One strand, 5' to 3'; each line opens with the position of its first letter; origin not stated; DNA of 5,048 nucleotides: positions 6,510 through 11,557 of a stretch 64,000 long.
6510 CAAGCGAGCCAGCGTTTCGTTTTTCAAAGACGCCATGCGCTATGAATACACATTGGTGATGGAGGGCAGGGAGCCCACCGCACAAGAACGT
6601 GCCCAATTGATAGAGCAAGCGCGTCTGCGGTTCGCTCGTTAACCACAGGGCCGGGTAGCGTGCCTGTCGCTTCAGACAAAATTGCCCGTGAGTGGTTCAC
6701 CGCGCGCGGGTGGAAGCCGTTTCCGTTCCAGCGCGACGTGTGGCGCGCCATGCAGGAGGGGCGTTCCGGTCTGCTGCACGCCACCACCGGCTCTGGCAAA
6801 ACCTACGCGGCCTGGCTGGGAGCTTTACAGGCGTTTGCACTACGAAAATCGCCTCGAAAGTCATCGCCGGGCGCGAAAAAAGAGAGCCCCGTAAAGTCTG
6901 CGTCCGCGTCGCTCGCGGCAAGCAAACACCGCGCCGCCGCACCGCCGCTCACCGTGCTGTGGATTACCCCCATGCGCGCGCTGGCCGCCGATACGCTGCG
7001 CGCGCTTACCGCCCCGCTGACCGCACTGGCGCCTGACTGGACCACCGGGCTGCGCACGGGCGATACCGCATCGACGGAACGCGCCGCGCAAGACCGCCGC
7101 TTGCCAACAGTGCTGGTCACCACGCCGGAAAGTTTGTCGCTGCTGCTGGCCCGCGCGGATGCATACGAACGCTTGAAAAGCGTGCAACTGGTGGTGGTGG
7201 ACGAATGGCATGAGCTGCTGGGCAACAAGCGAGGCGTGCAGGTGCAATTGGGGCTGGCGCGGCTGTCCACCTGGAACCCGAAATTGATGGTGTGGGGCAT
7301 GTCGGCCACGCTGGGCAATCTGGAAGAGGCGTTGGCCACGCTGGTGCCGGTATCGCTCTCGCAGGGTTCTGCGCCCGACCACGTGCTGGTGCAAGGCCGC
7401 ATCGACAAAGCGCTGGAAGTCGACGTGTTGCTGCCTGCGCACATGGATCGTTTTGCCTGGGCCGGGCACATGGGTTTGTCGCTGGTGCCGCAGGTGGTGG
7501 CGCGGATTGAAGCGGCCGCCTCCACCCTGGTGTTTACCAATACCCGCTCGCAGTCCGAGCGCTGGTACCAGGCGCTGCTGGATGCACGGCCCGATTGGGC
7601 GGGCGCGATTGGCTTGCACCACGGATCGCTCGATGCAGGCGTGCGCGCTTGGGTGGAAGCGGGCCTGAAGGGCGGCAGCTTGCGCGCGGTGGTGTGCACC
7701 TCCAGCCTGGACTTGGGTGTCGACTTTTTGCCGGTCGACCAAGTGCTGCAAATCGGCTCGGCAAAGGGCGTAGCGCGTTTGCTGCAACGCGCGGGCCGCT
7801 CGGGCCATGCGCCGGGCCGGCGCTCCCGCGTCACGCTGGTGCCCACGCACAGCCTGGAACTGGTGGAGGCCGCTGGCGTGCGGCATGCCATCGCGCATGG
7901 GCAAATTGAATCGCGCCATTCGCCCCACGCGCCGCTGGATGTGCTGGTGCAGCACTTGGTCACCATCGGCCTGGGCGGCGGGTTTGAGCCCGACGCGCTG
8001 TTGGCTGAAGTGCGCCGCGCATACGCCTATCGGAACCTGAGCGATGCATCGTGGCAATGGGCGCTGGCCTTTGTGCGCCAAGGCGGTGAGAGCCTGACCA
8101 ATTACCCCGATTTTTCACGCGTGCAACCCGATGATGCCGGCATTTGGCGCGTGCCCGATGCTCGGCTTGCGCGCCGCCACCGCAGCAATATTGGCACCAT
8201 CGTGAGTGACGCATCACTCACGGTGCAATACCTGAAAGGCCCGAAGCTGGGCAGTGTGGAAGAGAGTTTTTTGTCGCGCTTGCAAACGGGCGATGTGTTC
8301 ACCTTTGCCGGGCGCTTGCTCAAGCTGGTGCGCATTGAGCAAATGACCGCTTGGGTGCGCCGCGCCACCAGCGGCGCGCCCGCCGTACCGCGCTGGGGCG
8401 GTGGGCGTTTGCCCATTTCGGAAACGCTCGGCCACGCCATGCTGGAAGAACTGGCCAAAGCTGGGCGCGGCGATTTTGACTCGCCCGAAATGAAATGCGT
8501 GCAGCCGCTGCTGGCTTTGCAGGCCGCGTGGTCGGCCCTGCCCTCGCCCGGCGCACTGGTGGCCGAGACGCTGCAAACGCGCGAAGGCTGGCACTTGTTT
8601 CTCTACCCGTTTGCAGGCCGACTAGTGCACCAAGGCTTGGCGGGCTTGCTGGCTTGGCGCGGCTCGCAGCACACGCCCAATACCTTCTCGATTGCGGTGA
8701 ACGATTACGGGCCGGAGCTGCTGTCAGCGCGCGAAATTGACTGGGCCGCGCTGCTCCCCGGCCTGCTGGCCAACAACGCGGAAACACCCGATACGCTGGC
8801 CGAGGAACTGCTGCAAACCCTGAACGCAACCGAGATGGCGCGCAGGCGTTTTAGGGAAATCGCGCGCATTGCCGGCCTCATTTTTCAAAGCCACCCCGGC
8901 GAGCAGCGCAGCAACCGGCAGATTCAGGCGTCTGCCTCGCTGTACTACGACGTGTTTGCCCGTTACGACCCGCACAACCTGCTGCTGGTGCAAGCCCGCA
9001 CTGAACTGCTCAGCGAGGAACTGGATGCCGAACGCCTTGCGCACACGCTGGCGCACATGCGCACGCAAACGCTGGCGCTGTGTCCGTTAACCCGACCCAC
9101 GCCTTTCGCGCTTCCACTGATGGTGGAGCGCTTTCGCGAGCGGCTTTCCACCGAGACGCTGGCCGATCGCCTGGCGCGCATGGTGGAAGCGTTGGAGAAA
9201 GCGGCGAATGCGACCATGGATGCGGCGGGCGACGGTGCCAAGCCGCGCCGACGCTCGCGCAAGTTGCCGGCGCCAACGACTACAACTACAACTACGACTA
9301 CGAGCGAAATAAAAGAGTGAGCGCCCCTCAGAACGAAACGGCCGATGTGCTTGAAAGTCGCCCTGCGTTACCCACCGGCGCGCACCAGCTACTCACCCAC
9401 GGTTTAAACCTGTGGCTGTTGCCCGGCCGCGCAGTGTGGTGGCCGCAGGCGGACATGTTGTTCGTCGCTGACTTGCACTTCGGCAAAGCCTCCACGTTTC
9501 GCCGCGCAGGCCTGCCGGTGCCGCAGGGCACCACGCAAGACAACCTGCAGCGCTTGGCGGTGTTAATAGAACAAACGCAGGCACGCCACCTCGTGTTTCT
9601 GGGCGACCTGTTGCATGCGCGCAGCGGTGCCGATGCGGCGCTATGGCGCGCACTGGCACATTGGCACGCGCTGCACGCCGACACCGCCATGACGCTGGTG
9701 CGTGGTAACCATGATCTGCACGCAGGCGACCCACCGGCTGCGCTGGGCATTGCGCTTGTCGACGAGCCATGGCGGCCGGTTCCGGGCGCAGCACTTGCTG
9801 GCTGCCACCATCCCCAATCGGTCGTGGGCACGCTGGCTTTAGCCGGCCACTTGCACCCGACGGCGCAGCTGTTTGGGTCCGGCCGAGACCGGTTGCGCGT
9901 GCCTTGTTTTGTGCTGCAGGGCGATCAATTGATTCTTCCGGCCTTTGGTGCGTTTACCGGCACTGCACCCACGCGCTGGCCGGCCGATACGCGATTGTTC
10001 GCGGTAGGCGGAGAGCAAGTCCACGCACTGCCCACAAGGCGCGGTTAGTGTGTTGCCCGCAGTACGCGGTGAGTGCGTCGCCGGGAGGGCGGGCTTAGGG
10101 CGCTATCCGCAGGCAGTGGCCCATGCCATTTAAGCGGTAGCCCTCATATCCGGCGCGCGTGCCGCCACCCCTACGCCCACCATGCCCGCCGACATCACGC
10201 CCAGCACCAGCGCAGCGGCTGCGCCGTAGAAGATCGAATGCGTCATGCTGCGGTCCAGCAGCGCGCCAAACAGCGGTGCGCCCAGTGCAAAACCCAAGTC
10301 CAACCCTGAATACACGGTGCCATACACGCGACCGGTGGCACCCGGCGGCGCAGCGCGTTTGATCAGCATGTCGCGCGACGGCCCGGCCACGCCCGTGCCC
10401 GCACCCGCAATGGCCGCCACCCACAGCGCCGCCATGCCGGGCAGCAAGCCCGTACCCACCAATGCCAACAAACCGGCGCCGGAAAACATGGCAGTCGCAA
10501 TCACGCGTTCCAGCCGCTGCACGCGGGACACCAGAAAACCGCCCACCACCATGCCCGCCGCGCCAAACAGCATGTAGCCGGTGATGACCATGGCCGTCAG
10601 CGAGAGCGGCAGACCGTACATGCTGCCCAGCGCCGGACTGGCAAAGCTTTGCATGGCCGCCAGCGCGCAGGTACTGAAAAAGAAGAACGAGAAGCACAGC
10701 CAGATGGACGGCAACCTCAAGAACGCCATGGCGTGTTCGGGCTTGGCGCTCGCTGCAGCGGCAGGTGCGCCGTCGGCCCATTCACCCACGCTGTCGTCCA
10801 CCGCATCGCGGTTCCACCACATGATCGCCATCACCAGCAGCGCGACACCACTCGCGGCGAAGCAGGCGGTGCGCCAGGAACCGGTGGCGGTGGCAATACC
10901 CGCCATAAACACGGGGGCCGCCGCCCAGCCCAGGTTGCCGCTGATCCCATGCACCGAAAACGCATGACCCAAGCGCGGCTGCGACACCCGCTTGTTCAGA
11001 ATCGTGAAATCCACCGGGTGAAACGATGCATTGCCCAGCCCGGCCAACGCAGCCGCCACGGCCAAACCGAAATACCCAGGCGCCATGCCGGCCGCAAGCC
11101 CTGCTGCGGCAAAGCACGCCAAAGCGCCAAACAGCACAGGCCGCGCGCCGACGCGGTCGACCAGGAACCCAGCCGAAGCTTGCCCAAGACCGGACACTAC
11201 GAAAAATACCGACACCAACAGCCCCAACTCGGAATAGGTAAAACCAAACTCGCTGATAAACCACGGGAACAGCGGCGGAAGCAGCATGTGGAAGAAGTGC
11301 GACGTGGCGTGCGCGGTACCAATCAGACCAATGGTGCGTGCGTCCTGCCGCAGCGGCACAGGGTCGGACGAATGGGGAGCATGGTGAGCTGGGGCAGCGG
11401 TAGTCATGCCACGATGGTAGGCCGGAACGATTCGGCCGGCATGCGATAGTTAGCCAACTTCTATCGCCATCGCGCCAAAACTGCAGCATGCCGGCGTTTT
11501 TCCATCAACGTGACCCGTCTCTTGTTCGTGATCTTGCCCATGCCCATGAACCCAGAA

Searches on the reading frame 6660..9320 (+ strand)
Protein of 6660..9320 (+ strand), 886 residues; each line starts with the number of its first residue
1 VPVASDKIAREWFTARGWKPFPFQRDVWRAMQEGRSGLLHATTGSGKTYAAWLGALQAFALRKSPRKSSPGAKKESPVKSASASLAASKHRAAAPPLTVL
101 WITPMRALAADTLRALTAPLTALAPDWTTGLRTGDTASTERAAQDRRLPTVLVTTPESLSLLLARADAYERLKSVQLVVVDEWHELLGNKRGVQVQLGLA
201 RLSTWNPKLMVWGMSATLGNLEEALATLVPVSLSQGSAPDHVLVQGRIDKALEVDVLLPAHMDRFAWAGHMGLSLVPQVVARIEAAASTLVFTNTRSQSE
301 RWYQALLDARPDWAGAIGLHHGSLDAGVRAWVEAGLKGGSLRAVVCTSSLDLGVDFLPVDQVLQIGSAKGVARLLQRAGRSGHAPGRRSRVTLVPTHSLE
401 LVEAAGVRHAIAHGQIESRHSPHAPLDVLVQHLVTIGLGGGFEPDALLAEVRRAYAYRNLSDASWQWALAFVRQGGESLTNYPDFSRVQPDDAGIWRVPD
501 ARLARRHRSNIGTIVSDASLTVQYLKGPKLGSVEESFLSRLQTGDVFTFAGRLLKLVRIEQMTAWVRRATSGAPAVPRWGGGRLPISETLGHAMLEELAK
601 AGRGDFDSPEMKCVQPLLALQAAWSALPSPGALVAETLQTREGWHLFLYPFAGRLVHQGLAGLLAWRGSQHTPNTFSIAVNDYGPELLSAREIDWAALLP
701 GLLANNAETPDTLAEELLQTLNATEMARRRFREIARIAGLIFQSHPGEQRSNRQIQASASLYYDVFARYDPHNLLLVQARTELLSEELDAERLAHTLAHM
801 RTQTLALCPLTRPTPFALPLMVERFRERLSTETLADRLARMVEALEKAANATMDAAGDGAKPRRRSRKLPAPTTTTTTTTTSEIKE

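Call 38: search_protein_families(library=pfam, proteins=[window:6660-9320:+])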
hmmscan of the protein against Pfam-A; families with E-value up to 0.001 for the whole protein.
window:6660-9320:+ (886 aa): 5 families
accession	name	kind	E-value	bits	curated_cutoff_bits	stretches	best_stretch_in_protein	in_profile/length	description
PF19306.5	WH_Lhr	-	2.9e-59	199.7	27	1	410-571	2-163/168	Large helicase-related protein, winged helix domain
PF08494.16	DEAD_assoc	-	3.3e-50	171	23.5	1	627-817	1-191/191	DEAD/H associated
PF00270.35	DEAD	-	5.7e-25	88.4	26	1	22-223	2-166/167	DEAD/DEAH box helicase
PF00271.37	Helicase_C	-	6.2e-10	39.8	23.5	1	283-383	12-108/110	Helicase conserved C-terminal domain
PF04851.21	ResIII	-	4.8e-06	27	22.5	1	32-218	21-162/164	Type III restriction enzyme, res subunit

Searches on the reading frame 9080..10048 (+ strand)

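Call 42: search_protein_families(library=pfam, proteins=[window:9080-10048:+])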
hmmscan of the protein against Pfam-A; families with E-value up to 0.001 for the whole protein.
window:9080-10048:+ (322 aa): 1 family
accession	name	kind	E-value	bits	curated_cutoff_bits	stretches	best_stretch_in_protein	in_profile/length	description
PF00149.33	Metallophos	-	2.9e-05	25.1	21.5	1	127-220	4-79/191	Calcineurin-like phosphoesterase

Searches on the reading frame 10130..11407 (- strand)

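Call 38: search_protein_families(library=pfam, proteins=[window:10130-11407:-])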
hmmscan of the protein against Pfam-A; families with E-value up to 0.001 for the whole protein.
window:10130-11407:- (425 aa): 1 family
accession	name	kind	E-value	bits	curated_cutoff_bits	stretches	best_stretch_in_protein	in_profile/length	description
PF07690.21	MFS_1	-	9.8e-41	140.2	33.4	2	32-363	4-333/347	Major Facilitator Superfamily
